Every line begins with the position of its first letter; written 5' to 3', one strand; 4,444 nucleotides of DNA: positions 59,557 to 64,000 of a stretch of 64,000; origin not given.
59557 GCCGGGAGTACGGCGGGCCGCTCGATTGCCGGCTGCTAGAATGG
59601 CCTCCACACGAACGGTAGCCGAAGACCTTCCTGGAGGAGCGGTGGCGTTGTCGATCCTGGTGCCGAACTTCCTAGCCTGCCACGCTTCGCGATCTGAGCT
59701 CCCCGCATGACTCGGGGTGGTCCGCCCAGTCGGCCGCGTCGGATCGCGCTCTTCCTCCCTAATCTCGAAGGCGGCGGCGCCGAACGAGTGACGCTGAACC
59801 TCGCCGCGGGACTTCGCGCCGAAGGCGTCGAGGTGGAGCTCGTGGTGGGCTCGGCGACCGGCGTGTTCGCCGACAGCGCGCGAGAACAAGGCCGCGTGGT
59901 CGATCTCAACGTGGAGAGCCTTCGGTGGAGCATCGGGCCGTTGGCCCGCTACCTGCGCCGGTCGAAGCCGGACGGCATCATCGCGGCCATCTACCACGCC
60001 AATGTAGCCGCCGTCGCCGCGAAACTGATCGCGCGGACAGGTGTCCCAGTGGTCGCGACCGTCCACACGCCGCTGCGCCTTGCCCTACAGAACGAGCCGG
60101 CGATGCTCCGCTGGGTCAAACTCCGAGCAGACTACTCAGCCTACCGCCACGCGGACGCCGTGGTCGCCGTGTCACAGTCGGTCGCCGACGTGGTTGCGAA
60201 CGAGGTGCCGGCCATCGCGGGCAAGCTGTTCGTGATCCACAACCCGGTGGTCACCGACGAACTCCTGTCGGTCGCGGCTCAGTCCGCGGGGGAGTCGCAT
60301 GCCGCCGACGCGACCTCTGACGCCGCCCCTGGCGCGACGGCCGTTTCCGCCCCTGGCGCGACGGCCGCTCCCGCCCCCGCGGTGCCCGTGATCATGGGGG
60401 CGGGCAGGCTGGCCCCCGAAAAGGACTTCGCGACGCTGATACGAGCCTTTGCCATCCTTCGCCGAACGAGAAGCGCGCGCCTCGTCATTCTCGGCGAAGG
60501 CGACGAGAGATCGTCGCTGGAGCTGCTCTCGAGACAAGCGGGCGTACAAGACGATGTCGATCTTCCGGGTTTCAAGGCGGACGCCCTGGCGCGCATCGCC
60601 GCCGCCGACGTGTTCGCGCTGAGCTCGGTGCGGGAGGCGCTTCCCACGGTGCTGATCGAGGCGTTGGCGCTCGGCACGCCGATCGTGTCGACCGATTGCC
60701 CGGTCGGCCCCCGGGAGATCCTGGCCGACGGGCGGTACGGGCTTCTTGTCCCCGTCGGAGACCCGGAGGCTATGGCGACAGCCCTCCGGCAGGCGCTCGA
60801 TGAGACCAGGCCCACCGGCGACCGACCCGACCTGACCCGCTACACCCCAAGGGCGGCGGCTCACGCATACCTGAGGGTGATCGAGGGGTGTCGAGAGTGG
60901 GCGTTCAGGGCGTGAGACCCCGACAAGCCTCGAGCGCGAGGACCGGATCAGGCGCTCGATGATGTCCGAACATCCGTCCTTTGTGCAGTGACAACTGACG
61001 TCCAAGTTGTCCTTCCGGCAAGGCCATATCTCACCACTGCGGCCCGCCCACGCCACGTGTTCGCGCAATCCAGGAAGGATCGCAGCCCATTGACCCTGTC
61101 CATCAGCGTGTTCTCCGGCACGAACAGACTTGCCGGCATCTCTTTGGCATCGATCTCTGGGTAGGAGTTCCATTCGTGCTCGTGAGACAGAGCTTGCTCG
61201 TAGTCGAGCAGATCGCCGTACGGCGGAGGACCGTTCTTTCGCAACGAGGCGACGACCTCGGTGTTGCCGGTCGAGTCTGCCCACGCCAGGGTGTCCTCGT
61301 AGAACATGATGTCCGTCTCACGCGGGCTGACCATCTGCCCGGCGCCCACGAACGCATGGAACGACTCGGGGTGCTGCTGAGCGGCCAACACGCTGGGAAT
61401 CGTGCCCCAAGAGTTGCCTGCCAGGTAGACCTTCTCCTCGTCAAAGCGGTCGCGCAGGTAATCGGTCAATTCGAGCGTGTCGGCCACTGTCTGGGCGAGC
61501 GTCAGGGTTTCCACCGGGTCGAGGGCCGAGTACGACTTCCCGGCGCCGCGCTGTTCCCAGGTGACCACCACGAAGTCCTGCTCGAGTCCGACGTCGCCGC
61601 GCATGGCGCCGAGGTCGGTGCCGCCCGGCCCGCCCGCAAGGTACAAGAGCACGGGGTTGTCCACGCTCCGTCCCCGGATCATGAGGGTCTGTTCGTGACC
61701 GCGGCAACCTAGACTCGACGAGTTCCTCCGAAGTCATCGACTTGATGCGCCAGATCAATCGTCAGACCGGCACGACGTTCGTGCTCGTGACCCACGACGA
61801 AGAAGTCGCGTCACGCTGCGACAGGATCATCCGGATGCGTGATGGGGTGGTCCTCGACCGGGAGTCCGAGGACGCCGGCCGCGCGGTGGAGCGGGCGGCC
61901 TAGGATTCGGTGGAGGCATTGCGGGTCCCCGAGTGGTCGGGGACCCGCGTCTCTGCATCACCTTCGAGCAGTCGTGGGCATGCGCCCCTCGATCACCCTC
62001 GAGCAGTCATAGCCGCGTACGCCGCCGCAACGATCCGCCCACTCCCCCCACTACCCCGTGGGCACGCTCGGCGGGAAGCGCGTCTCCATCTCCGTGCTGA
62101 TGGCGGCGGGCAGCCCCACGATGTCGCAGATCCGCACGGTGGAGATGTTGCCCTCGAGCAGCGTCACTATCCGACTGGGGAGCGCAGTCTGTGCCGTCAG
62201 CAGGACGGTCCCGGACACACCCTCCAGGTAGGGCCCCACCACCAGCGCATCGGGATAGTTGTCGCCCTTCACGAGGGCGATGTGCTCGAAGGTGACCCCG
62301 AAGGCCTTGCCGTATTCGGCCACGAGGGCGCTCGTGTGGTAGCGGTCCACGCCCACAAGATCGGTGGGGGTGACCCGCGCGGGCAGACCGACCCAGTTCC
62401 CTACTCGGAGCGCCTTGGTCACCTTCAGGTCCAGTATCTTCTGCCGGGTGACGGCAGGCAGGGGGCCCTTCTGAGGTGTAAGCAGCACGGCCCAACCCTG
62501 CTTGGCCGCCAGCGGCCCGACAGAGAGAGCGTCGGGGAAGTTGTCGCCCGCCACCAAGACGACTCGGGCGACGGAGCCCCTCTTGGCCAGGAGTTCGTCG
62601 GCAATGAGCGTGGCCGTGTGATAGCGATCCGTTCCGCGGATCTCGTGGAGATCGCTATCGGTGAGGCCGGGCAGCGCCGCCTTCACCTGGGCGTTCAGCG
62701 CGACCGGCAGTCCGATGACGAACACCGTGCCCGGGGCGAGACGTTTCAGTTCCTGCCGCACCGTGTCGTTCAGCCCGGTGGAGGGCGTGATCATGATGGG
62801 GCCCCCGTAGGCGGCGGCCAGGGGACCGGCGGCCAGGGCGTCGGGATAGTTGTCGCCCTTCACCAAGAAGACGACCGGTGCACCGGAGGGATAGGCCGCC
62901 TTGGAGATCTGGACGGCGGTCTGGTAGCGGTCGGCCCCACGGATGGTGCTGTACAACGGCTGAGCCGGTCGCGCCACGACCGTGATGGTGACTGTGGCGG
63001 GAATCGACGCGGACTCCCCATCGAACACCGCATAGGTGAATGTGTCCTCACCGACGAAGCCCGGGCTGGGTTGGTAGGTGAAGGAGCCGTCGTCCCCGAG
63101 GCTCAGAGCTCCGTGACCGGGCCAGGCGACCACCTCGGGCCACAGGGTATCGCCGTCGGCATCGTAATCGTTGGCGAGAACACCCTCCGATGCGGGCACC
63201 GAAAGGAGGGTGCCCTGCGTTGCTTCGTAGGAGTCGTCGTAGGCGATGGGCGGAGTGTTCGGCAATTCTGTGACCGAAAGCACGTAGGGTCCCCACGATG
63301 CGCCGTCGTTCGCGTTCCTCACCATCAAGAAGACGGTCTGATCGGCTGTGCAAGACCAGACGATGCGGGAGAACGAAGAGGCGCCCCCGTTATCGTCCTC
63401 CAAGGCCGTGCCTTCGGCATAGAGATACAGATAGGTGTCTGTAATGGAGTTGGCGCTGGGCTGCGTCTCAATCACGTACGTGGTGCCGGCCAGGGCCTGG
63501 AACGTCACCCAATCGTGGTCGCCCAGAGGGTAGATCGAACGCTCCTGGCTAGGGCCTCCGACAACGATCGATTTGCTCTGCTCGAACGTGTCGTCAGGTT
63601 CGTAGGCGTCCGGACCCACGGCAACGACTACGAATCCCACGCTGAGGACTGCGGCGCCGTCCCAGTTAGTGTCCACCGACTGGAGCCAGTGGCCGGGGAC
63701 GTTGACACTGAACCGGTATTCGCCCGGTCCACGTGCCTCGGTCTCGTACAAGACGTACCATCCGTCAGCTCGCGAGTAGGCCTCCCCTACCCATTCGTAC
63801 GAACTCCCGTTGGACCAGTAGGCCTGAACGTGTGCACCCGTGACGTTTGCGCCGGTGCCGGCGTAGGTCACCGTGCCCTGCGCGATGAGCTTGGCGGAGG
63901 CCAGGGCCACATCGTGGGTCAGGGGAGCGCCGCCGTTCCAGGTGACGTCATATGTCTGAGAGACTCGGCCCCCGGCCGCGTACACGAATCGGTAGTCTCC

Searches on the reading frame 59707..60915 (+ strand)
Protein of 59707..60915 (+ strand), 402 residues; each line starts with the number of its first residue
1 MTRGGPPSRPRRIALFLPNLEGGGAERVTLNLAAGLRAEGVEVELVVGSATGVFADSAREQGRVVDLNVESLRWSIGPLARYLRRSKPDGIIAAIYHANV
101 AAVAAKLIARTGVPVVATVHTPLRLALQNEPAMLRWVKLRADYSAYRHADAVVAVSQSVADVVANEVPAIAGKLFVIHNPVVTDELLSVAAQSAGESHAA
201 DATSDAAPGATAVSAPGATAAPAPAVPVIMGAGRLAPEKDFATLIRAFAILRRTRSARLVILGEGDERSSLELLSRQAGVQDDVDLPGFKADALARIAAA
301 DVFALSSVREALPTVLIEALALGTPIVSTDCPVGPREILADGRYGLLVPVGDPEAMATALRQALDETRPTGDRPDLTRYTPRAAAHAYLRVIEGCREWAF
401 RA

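Call 11: search_protein_families(library=pfam, proteins=[window:59707-60915:+], max_evalue=0.001)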
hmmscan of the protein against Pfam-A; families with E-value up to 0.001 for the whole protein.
window:59707-60915:+ (402 aa): 4 families
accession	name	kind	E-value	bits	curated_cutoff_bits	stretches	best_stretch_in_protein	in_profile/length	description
PF00534.26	Glycos_transf_1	-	6.3e-33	114.2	26.4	1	227-367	16-159/172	Glycosyl transferases group 1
PF13692.12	Glyco_trans_1_4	-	7.3e-32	111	27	1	227-365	2-141/142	Glycosyl transferases group 1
PF13439.12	Glyco_transf_4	-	1.4e-26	94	28.5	1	23-184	2-169/170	Glycosyltransferase Family 4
PF13579.12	Glyco_trans_4_4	-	5.3e-18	66.3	29.7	1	23-179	1-157/158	Glycosyl transferase 4-like domain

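Call 53: search_protein_families(library=ncbifam, proteins=[window:59707-60915:+], max_evalue=0.00001)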
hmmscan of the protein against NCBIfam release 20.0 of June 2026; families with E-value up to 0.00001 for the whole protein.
window:59707-60915:+ (402 aa): 27 families (the best 25 are shown)
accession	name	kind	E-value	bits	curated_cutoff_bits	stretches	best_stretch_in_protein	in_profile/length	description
TIGR03088.1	stp2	hypoth_equivalog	1.8e-31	109.6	409.05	1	19-366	10-338/374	TIGR03088 family PEP-CTERM/XrtA system glycosyltransferase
NF050063.1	ProtGlycPglJ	equivalog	5.8e-27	94.8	500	1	227-367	195-333/363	N-acetylgalactosamine-N,N'-diacetylbacillosaminyl-diphospho-undecaprenol 4-alpha-N-acetylgalactosaminyltransferase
NF041876.1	EPS_EpsE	equivalog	1e-23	84.3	400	1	228-366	216-361/389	exopolysaccharide biosynthesis GT4 family glycosyltransferase EpsE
TIGR03999.1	thiol_BshA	equivalog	6.6e-23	81.2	273.7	1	237-367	210-339/375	N-acetyl-alpha-D-glucosaminyl L-malate synthase BshA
NF007396.0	PRK09922.1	equivalog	7.6e-16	57.9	385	1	234-366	190-326/361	lipopolysaccharide 1,6-galactosyltransferase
NF047880.1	glyco_SdgA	exception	1.7e-15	56.6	800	1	230-367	319-457/488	serine-aspartate repeat adhesin O-glycosyltransferase SdgA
NF050056.1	ProtGlycPglH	equivalog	1.8e-15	56.9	600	1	229-366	182-319/354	GalNAc-alpha-(1->4)-GalNAc-alpha-(1->3)-diNAcBac-PP-undecaprenol alpha-1,4-N-acetyl-D-galactosaminyltransferase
TIGR04047.1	MSMEG_0565_glyc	hypoth_equivalog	6.9e-13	48.4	259.85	1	28-387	17-366/373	MSMEG_0565 family glycosyltransferase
TIGR04005.1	wcaL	equivalog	2.9e-12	46.2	537.6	1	223-361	218-365/406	colanic acid biosynthesis glycosyltransferase WcaL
NF038011.1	PelF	equivalog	3e-12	46.4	100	1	222-366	302-457/489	GT4 family glycosyltransferase PelF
NF047684.1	TeichurnBiosyTuaC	equivalog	4.7e-12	45.5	550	1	229-364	222-352/391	teichuronic acid biosynthesis protein TuaC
TIGR04157.1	glyco_rSAM_CFB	subfamily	1.4e-11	44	400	1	228-357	229-357/406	TIGR04157 family glycosyltransferase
NF041879.1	EPS_EpsH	equivalog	3.8e-11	42.4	800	1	229-365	240-376/431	exopolysaccharide biosynthesis glycosyltransferase EpsH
TIGR02149.1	glgA_Coryne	subfamily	7.3e-11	41.8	302.4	0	295-365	279-350/391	glycogen synthase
TIGR03449.1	mycothiol_MshA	equivalog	7.4e-11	41.6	462.5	1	227-368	221-371/406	D-inositol-3-phosphate glycosyltransferase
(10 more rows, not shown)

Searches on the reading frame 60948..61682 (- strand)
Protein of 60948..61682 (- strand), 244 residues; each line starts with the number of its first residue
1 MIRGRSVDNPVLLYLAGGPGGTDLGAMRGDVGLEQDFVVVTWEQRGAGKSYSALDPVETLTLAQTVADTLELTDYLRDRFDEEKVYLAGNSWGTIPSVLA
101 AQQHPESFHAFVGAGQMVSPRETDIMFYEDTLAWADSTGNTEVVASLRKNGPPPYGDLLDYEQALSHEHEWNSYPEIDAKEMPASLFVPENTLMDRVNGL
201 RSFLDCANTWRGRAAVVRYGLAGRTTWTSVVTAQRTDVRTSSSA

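Call 11: search_protein_families(library=pfam, proteins=[window:60948-61682:-], max_evalue=0.001)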
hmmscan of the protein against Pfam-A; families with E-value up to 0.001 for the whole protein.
window:60948-61682:- (244 aa): 5 families
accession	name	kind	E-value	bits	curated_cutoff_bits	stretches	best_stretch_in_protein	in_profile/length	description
PF00561.26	Abhydrolase_1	-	2.5e-11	44.2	25.8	1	10-136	1-125/245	alpha/beta hydrolase fold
PF12146.15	Hydrolase_4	-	1e-09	38.5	27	1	34-123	29-116/239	Serine aminopeptidase, S33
PF00326.27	Peptidase_S9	-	2.7e-06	27.5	22.6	1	34-142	12-127/213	Prolyl oligopeptidase family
PF02129.25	Peptidase_S15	-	0.00051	20.3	23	1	36-163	51-174/262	X-Pro dipeptidyl-peptidase (S15 family)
PF12697.13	Abhydrolase_6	-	0.00081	20.6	26.3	0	34-181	25-125/217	Alpha/beta hydrolase family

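Call 40: find_encoding_contigs(protein=window:60948-61682:-, flank=10000, max_places=3)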
Protein window:60948-61682:- (244 aa): no gene with exactly this product is on record in the collection.

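Call 53: search_protein_families(library=ncbifam, proteins=[window:60948-61682:-], max_evalue=0.00001)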
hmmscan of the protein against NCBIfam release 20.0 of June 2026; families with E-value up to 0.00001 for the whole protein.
window:60948-61682:- (244 aa): 2 families
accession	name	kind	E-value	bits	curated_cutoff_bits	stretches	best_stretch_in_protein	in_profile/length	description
TIGR01249.1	pro_imino_pep_1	equivalog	1.5e-09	37.5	259.75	1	8-123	27-136/307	prolyl aminopeptidase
TIGR01250.1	pro_imino_pep_2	subfamily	1.1e-06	28.5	167.65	1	9-112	25-125/288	proline iminopeptidase-family hydrolase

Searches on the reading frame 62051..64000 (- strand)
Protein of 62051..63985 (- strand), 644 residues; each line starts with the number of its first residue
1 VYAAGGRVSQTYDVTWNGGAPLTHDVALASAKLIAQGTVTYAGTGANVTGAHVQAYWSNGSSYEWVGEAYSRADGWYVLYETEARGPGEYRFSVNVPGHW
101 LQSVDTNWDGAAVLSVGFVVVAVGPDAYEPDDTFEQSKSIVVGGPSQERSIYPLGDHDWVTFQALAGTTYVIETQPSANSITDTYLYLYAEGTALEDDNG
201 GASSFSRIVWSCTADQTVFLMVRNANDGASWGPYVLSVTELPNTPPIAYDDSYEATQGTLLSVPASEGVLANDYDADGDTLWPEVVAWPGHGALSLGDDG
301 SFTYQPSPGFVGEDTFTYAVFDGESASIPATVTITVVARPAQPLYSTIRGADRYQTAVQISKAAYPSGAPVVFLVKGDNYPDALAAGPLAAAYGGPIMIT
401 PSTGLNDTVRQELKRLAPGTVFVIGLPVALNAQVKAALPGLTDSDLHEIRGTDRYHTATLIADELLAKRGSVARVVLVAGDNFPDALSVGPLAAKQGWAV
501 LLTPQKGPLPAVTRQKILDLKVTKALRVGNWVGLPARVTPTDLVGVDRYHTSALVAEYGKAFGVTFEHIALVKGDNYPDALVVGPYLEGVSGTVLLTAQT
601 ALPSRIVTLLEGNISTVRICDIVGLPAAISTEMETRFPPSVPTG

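Call 6: search_protein_families(library=pfam, proteins=[window:62051-63985:-], max_evalue=0.01)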
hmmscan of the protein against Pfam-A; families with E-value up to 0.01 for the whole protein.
window:62051-63985:- (644 aa): 4 families
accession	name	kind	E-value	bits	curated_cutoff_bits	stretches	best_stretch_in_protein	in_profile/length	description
PF04122.17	CW_binding_2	-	9.7e-41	138.6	24.9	3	348-434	2-72/73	Cell wall binding domain 2 (CWB2)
PF17963.7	Big_9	-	3.6e-20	73.1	23.6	1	243-335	1-89/89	Bacterial Ig domain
PF17892.7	Cadherin_5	-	2.4e-14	53.4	26.5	1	243-336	2-97/98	Cadherin-like domain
PF17803.7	Cadherin_4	-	2.3e-13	50.9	25.1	1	242-304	10-71/71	Bacterial cadherin-like domain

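Call 7: search_protein_families(library=ncbifam, proteins=[window:62051-63985:-], max_evalue=0.01)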
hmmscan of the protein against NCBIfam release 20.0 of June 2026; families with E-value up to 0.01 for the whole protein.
window:62051-63985:- (644 aa): 3 families
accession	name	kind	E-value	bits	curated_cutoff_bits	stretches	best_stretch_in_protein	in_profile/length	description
NF012211.1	tand_rpt_95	domain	4.2e-16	58.7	90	1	266-338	12-86/98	tandem-95 repeat protein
NF033435.1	S-layer_Clost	equivalog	4.5e-08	32.4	650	1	346-495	385-549/728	S-layer protein SlpA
NF045619.1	adhes_GNV_Cterm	subfamily_domain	0.00013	21.3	180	1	290-336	408-457/458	BapA/Bap/LapF family large adhesin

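Call 30: search_solved_structures(query=window:62051-63982:-, max_evalue=0.001)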
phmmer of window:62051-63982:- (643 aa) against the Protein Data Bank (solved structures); distinct sequences matched with E-value up to 0.001: 8.
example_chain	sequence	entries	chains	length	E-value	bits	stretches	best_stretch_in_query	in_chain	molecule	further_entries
5j72_A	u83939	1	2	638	1.1e-26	96.6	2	342-529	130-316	Putative N-acetylmuramoyl-L-alanine amidase,autolysin cwp6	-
5j6q_A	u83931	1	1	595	2.9e-17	65.5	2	345-502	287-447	Cell wall binding protein cwp8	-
7acx_B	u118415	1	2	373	7.4e-09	37.7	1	346-494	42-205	S-layer protein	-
9f8e_B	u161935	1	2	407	2.2e-08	36.2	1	345-493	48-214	S-layer protein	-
9f8f_B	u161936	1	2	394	6.5e-08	34.6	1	346-494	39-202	SLPH - S-layer protein HMW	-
7acy_B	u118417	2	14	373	8.4e-08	34.2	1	346-494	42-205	S-layer protein | Precursor of the S-layer proteins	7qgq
7acz_B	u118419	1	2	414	1.3e-07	33.6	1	347-494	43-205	SLPH (HMW SLP)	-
8bby_B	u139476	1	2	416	1.3e-07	33.6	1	347-494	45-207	S-layer protein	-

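Call 80: predict_structure(alignment_id=A2)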
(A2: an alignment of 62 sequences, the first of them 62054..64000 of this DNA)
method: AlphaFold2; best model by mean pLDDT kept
length: 649 residues; sequences in the alignment: 62
mean_pLDDT: 67.1   pTM: 0.58
mean pLDDT of the five models: 67.1, 66.5, 64.1, 64.1, 63.9
residues with pLDDT >= 90: 281; 70-90: 30; 50-70: 97; < 50: 241
segments of 3 or more residues with pLDDT < 50: 11-13, 21-24, 42-55, 76-84, 86-293
pLDDT, mean of each block of 10 residues (from residue 1): 61 54 53 61 36 50 59 52 42 40 34 29 25 28 23 24 30 34 32 33 34 36 35 38 31 31 25 35 43 58 67 60 63 65 78 96 97 98 91 98 96 98 98 97 98 97 98 98 93 96 97 97 98 97 98 97 98 95 87 96 96 96 96 95 69
secondary structure, 60 per line:
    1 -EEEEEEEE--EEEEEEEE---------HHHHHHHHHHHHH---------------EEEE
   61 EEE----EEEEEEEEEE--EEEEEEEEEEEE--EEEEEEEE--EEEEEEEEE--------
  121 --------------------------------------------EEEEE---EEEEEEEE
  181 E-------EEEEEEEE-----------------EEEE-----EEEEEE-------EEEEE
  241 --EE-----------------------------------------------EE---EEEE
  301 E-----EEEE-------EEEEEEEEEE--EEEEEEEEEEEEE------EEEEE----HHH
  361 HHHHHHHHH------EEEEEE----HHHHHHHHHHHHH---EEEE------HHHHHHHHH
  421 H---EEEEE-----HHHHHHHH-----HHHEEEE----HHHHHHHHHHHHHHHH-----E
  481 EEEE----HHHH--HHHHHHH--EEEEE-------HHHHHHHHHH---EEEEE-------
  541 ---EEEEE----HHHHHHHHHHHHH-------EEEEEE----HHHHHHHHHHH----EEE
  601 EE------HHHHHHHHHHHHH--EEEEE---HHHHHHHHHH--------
elements in order: E2-9 E12-19 H29-41 E57-63 E68-77 E80-91 E94-101 E104-112 E165-169 E173-181 E189-196 E214-217 E223-228 E236-240 E297-301 E307-310 E318-327 E330-342 E349-353 H358-369 E376-381 H386-398 E402-405 H412-421 E425-429 H435-442 E451-454 H459-474 E480-484 H489-492 H495-501 E504-508 H516-525 E529-533 E544-548 H553-565 E573-578 H583-593 E598-602 H609-621 E624-628 H632-641

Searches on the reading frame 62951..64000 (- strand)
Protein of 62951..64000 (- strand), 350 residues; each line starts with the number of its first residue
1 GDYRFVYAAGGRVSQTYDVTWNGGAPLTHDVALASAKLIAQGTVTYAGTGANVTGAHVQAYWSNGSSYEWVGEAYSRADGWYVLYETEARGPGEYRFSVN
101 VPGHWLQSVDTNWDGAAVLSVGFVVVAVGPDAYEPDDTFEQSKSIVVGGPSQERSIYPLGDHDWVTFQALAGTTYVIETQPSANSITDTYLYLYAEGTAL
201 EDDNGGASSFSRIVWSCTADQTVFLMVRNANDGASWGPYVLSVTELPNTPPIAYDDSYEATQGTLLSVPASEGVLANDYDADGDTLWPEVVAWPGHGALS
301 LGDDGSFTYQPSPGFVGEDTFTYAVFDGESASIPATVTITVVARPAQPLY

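Call 66: search_protein_families(library=pfam, proteins=[window:62951-64000:-], max_evalue=1)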
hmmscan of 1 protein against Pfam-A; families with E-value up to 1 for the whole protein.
window:62951-64000:- (350 aa): 3 families
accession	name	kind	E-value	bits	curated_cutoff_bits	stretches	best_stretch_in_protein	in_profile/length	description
PF17963.7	Big_9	-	1.3e-20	74.5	23.6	1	248-340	1-89/89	Bacterial Ig domain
PF17892.7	Cadherin_5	-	9.9e-15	54.6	26.5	1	248-341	2-97/98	Cadherin-like domain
PF17803.7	Cadherin_4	-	9.5e-14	52.1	25.1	1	247-309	10-71/71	Bacterial cadherin-like domain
